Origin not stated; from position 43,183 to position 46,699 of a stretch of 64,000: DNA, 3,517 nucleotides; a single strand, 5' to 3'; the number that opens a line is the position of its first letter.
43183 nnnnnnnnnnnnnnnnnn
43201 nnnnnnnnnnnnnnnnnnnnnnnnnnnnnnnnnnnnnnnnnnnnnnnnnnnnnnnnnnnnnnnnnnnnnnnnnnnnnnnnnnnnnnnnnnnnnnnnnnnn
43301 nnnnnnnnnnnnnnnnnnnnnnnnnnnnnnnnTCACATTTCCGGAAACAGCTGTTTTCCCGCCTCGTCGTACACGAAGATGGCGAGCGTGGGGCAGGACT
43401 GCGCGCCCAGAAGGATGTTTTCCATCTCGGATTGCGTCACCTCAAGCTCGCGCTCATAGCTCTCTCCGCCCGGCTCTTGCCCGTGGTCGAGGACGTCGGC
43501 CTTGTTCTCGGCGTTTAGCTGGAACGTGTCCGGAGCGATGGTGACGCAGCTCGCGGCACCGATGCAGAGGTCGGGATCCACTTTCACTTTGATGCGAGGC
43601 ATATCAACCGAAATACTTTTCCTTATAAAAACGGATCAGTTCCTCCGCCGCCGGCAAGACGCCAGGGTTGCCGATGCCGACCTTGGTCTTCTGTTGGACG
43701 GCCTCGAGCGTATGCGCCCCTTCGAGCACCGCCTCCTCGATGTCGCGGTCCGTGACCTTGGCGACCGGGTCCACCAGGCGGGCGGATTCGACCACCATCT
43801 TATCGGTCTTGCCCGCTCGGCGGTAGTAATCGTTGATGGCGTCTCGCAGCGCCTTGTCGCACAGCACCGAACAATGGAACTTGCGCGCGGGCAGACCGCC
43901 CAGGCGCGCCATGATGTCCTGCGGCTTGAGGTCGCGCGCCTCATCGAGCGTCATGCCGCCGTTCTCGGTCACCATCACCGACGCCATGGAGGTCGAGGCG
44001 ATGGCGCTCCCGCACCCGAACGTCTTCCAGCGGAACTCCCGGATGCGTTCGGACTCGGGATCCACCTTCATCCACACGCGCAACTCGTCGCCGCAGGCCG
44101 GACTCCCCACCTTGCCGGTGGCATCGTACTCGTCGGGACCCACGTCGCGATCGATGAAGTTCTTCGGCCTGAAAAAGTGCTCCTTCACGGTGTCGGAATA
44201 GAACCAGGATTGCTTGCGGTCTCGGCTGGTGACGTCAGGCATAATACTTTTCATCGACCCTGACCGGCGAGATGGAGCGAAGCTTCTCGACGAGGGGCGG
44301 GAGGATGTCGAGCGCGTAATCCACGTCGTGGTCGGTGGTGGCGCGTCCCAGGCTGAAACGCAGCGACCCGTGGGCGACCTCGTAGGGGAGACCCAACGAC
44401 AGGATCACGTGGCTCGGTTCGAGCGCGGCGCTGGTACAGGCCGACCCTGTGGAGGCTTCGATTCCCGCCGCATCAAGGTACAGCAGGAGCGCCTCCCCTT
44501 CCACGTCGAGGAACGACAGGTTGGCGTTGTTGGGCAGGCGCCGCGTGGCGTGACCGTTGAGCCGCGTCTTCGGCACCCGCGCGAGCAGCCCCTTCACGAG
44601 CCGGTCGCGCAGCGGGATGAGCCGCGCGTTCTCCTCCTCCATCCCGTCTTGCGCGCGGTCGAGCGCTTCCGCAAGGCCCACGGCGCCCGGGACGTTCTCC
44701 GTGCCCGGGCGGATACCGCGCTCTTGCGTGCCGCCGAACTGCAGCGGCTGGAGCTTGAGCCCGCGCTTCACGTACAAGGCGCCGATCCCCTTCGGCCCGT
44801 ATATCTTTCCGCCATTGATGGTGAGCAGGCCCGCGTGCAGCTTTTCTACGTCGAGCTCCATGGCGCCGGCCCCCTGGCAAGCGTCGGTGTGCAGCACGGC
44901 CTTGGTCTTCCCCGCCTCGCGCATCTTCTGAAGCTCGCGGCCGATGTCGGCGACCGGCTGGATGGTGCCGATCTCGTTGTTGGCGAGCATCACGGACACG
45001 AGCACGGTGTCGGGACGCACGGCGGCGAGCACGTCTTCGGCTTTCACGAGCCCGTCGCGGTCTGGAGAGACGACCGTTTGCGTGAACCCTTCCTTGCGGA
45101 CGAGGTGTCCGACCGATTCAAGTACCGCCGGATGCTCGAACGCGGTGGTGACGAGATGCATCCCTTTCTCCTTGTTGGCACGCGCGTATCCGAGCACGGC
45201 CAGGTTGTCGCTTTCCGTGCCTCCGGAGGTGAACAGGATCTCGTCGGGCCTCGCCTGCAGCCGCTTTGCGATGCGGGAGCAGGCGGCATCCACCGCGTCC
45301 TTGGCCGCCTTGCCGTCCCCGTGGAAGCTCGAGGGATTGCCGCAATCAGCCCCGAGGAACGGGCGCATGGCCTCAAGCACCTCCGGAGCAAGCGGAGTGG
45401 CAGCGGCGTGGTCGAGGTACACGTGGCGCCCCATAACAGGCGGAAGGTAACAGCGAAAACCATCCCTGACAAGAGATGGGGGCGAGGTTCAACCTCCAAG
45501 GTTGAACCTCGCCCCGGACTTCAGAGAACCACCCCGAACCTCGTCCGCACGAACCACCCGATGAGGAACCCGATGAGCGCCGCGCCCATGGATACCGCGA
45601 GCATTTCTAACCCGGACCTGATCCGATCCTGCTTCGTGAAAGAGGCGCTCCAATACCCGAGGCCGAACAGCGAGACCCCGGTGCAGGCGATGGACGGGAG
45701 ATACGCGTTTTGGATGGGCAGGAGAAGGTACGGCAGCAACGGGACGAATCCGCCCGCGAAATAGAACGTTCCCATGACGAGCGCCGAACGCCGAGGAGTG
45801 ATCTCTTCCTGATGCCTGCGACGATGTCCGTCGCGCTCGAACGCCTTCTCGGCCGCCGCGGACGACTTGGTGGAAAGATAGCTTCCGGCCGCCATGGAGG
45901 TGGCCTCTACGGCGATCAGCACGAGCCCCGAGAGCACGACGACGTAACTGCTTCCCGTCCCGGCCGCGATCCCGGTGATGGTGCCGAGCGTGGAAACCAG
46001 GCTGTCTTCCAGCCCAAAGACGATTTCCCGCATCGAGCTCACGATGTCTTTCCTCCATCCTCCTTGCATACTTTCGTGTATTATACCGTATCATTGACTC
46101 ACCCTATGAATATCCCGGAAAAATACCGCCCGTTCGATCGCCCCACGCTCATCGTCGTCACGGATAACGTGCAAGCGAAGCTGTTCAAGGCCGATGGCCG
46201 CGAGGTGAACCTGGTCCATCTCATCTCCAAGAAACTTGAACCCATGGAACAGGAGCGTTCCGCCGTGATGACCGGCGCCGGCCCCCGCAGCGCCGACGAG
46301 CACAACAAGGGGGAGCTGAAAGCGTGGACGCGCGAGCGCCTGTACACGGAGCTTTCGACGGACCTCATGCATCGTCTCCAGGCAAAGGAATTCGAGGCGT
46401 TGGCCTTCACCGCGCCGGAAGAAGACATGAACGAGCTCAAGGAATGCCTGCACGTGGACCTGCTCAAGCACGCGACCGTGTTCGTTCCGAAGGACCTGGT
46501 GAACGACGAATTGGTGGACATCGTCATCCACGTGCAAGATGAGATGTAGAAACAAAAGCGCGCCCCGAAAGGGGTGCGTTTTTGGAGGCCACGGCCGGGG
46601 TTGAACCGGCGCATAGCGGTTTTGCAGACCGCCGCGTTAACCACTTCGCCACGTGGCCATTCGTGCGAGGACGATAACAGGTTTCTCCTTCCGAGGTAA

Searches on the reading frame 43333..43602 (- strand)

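Call 107: search_protein_families(library=pfam, proteins=[window:43333-43602:-], max_evalue=0.001)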
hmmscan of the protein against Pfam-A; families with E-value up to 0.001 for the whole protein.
window:43333-43602:- (89 aa): 3 families
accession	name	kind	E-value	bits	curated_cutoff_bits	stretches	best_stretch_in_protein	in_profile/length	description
PF13459.11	Fer4_15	-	9.7e-12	45.9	22.4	1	6-77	1-66/66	4Fe-4S single cluster domain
PF13370.11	Fer4_13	-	1.7e-09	38.7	24.5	1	8-75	1-56/58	4Fe-4S single cluster domain of Ferredoxin I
PF06902.16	Fer4_19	-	0.00051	20.5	24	1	3-31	5-33/64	Divergent 4Fe-4S mono-cluster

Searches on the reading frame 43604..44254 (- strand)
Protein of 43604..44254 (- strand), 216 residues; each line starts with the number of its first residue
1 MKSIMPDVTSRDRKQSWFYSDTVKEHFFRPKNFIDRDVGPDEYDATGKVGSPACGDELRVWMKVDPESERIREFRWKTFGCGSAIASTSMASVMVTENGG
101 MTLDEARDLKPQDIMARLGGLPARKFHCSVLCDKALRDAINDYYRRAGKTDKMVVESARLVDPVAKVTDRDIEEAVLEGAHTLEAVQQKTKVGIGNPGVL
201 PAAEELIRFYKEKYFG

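Call 107: search_protein_families(library=pfam, proteins=[window:43604-44254:-], max_evalue=0.001)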
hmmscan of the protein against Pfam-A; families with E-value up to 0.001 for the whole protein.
window:43604-44254:- (216 aa): 2 families
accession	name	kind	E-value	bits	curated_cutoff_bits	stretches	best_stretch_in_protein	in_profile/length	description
PF01592.21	NifU_N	-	5e-35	120.9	22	1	19-148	2-125/127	NifU-like N terminal domain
PF04324.20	Fer2_BFD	-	2.3e-05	25.1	26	1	166-195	7-36/50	BFD-like [2Fe-2S] binding domain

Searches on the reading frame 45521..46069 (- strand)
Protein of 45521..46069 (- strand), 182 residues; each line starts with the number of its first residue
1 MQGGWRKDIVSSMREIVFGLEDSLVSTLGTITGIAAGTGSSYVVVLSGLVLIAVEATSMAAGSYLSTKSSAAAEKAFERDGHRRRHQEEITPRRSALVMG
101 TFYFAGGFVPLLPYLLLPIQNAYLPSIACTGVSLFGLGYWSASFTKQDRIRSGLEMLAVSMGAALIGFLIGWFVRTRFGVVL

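Call 17: search_protein_families(library=pfam, proteins=[window:45521-46069:-], max_evalue=0.001)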
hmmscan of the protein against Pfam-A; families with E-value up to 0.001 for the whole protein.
window:45521-46069:- (182 aa): 1 family
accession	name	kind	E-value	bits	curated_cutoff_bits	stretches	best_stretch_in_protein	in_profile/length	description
PF01988.24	VIT1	-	1.4e-32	113.7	28.1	2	86-171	127-213/214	VIT family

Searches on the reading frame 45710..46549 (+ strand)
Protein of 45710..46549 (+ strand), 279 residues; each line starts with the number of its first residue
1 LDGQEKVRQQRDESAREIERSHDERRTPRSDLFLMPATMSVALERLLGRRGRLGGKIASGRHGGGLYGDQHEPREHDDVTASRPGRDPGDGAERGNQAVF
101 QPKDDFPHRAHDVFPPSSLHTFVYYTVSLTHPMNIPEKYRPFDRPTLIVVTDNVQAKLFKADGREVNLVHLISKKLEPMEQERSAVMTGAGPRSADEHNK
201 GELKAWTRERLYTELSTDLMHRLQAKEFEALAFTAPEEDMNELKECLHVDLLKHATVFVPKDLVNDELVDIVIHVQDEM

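Call 106: search_protein_families(library=pfam, proteins=[window:45710-46549:+], max_evalue=0.001)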
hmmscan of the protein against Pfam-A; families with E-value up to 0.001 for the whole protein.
window:45710-46549:+ (279 aa): 2 families
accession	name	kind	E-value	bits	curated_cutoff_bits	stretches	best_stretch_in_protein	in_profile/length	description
PF18856.6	baeRF_family12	-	4.5e-12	47.2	27.7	1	146-274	2-137/138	Bacterial archaeo-eukaryotic release factor family 12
PF10116.14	Host_attach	-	1.7e-08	35.6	26.7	1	147-271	1-134/138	Protein required for attachment to host cells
